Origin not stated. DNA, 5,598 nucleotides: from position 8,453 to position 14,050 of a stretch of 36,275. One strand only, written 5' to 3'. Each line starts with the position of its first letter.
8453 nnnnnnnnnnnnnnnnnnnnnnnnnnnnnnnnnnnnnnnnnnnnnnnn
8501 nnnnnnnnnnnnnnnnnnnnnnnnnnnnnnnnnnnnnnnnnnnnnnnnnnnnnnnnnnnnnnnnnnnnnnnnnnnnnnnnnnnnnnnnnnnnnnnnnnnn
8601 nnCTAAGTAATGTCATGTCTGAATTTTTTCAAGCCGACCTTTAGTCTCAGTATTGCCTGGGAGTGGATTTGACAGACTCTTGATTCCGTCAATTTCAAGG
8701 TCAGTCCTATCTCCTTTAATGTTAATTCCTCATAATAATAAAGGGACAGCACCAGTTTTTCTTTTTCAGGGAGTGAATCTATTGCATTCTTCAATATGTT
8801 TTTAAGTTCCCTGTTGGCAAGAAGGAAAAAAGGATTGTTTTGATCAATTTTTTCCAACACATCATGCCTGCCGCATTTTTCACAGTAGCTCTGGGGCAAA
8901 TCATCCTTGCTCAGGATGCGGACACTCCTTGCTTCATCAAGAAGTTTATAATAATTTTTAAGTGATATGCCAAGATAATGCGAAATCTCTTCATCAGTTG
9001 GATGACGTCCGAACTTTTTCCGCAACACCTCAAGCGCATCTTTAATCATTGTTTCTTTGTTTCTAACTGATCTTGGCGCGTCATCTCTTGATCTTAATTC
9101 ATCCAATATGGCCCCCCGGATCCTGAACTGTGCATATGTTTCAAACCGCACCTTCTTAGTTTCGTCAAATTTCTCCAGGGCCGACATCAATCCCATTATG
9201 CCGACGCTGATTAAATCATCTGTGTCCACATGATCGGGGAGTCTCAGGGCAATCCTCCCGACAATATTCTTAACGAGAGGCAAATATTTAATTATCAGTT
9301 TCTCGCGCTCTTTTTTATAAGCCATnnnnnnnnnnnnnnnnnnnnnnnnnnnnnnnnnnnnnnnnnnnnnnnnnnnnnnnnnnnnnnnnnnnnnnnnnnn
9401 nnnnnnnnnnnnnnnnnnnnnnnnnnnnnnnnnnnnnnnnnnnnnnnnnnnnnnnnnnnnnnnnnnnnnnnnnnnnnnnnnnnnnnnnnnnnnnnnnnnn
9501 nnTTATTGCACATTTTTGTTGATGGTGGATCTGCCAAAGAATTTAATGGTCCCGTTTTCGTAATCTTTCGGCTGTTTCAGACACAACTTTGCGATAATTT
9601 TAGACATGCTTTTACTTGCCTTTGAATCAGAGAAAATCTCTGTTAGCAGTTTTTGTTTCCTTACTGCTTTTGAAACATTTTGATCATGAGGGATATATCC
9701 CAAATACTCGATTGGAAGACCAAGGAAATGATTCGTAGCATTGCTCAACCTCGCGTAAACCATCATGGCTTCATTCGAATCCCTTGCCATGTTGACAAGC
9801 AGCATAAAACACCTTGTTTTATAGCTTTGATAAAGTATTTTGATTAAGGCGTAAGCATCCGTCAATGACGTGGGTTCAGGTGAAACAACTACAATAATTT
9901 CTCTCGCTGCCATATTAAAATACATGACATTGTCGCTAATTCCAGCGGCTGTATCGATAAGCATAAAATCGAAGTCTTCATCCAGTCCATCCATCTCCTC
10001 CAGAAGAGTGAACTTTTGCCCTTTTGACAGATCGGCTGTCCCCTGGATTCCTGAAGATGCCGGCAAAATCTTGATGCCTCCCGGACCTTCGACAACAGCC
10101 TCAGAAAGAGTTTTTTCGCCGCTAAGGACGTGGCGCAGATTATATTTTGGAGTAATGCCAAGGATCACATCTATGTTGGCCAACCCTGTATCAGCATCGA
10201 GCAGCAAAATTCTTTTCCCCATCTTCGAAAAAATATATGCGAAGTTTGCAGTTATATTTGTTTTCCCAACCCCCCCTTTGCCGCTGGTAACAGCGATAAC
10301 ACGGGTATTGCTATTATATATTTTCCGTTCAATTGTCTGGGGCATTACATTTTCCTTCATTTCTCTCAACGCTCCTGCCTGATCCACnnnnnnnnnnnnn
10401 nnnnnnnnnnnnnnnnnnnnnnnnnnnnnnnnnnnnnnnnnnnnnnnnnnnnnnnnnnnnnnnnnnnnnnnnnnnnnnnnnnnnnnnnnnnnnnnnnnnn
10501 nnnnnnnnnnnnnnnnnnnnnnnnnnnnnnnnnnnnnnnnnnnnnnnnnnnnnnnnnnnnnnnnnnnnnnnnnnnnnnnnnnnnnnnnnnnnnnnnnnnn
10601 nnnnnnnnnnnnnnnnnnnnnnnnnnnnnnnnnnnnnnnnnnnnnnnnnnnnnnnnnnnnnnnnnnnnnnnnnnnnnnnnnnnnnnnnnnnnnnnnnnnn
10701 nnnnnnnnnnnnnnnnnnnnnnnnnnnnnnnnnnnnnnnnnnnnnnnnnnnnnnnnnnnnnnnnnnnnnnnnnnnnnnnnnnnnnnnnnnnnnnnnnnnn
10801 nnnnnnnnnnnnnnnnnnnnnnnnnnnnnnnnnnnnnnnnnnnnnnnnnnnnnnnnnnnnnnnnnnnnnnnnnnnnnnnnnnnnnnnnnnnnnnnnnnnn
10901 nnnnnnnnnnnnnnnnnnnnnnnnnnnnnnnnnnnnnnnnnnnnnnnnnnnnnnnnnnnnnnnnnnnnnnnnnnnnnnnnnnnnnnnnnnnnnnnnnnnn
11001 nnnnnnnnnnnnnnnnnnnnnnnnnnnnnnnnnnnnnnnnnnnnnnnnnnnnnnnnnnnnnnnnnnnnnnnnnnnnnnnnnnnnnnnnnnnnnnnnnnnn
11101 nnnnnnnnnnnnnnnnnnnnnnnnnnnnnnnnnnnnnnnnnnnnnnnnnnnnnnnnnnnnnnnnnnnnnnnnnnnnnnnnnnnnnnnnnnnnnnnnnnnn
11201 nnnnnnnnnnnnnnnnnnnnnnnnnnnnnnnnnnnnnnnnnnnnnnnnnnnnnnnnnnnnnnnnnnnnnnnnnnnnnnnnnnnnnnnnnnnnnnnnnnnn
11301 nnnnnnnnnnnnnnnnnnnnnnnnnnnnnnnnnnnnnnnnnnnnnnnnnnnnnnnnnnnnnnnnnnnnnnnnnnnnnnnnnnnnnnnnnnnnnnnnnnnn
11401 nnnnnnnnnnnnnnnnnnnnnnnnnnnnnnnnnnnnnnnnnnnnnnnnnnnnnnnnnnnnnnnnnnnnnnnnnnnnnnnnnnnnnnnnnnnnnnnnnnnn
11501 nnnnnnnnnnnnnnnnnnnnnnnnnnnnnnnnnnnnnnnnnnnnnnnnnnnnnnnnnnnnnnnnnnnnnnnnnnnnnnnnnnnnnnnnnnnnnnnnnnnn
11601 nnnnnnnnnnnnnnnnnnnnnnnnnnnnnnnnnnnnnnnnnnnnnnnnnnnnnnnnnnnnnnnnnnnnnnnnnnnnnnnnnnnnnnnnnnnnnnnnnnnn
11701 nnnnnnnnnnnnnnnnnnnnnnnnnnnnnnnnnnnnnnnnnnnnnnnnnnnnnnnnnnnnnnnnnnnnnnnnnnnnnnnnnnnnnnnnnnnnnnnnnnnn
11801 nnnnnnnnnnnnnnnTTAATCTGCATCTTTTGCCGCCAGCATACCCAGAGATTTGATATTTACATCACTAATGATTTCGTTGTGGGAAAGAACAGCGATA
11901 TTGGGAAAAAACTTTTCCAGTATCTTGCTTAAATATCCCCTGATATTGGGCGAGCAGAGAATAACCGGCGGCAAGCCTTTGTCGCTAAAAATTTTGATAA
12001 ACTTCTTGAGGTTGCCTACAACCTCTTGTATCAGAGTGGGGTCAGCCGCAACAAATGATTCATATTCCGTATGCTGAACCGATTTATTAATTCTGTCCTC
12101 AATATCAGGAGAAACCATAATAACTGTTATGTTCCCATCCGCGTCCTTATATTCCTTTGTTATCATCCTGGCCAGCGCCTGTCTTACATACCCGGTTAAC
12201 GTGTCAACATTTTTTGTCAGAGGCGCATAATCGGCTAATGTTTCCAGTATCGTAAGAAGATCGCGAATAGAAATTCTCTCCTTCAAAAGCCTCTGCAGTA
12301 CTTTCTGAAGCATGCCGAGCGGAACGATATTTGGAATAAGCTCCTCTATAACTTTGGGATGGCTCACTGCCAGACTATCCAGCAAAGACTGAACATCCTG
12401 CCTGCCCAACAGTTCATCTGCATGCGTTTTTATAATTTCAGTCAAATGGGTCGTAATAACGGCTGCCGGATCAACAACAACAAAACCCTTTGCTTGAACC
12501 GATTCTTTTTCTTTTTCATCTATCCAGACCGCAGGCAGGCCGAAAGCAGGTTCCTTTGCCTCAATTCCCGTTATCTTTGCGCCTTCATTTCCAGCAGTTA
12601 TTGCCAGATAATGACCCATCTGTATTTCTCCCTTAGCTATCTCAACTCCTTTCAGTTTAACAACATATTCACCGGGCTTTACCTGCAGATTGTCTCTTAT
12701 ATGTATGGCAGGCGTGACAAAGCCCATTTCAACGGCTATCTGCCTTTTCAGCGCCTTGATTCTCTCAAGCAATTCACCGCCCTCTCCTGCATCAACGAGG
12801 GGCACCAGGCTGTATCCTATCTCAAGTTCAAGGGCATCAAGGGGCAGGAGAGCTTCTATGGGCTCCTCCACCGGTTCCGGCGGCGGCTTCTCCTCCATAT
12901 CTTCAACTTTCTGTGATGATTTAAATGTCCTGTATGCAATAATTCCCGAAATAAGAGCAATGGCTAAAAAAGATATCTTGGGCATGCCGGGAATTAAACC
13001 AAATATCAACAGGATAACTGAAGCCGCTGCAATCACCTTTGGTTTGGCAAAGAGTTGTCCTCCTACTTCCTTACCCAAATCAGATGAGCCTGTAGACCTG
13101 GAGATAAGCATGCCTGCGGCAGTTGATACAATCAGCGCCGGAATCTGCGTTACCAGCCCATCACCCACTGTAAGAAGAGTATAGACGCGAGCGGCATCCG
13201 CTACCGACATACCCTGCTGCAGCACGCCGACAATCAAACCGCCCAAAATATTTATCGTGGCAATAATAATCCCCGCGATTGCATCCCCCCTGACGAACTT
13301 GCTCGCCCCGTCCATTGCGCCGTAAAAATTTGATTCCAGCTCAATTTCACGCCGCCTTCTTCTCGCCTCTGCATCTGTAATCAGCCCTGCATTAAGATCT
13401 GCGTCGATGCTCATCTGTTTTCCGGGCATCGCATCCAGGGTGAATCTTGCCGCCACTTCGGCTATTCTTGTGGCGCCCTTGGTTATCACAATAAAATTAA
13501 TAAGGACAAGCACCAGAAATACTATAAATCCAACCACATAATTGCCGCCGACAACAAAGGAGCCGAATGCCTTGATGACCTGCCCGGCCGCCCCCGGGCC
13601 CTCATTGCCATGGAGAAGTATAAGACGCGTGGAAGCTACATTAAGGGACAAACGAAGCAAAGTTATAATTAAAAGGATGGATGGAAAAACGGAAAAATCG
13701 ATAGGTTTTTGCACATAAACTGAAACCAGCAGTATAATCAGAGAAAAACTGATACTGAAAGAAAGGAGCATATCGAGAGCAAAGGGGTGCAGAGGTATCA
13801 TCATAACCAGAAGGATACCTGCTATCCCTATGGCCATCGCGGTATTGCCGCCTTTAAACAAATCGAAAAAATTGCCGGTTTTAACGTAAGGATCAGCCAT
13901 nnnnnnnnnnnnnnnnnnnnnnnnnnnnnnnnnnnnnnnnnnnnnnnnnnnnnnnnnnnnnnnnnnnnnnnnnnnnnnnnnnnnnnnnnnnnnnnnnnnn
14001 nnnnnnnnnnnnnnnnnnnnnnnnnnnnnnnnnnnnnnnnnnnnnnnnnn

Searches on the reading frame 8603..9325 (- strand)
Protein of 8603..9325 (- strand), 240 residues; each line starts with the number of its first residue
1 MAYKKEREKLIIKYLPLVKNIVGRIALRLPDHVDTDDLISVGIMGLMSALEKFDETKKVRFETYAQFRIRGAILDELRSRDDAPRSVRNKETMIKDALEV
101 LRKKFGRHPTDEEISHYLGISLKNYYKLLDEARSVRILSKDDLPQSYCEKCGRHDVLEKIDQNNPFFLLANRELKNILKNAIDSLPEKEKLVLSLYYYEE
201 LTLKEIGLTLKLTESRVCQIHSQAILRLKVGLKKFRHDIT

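Call 11: search_protein_families(library=pfam, proteins=[window:8603-9325:-])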
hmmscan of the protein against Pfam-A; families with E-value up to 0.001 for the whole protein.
window:8603-9325:- (240 aa): 4 families
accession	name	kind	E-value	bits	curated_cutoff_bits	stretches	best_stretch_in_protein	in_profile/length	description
PF04545.22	Sigma70_r4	-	2.6e-19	68.9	24.1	1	181-229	1-49/50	Sigma-70, region 4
PF04542.20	Sigma70_r2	-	1.2e-16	60.7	24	1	10-81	1-69/71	Sigma-70 region 2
PF04539.22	Sigma70_r3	-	2e-09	37.8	25.3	1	93-142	5-54/78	Sigma-70 region 3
PF08281.18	Sigma70_r4_2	-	1.2e-08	34.9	25.7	1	177-219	3-45/54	Sigma-70, region 4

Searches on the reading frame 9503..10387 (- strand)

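Call 11: search_protein_families(library=pfam, proteins=[window:9503-10387:-])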
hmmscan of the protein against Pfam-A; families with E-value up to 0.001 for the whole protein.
window:9503-10387:- (294 aa): 6 families
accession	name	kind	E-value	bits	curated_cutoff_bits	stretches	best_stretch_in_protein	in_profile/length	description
PF10609.15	ParA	-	5.5e-20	72.3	27.1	1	28-268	3-245/246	NUBPL iron-transfer P-loop NTPase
PF13614.12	AAA_31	-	2.6e-19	70.3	27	1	28-187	1-166/177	AAA domain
PF01656.29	CbiA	-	6.3e-18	65.4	25.4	1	31-246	1-123/125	CobQ/CobB/MinD/ParA nucleotide binding domain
PF00142.24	Fer4_NifH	-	6.2e-11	42.7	25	1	35-267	6-243/271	4Fe-4S iron sulfur cluster binding proteins, NifH/frxC family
PF06564.18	CBP_BcsQ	-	9.8e-10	38.8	21.3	1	30-270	3-234/234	Cellulose biosynthesis protein BcsQ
PF02374.21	ArsA_ATPase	-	3.4e-07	30.2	24.3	1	33-66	5-38/305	Anion-transporting ATPase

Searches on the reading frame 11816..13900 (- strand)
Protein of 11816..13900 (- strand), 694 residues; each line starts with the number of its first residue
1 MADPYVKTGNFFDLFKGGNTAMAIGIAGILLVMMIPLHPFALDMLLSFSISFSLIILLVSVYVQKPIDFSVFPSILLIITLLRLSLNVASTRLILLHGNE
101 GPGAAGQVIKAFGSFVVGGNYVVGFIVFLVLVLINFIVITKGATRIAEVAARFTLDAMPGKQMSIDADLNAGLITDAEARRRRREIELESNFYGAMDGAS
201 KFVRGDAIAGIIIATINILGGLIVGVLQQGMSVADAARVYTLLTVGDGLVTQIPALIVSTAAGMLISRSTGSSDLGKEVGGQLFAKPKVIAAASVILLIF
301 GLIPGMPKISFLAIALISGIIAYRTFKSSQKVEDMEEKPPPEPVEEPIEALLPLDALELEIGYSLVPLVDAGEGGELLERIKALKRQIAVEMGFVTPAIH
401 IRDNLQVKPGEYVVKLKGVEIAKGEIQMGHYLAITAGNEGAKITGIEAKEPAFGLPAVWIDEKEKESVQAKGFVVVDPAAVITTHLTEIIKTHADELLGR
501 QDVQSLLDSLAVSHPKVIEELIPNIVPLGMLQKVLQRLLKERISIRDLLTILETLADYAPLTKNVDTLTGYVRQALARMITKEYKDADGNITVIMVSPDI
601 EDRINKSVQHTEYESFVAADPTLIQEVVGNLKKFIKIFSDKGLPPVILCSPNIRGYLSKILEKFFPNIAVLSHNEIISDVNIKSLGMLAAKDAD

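Call 9: search_protein_families(library=pfam, proteins=[window:11816-13900:-])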
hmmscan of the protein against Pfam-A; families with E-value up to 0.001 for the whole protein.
window:11816-13900:- (694 aa): 1 family
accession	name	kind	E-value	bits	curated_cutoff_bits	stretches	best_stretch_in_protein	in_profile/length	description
PF00771.25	FHIPEP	-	1.1e-274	913.5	29.1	1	29-680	1-656/657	FHIPEP family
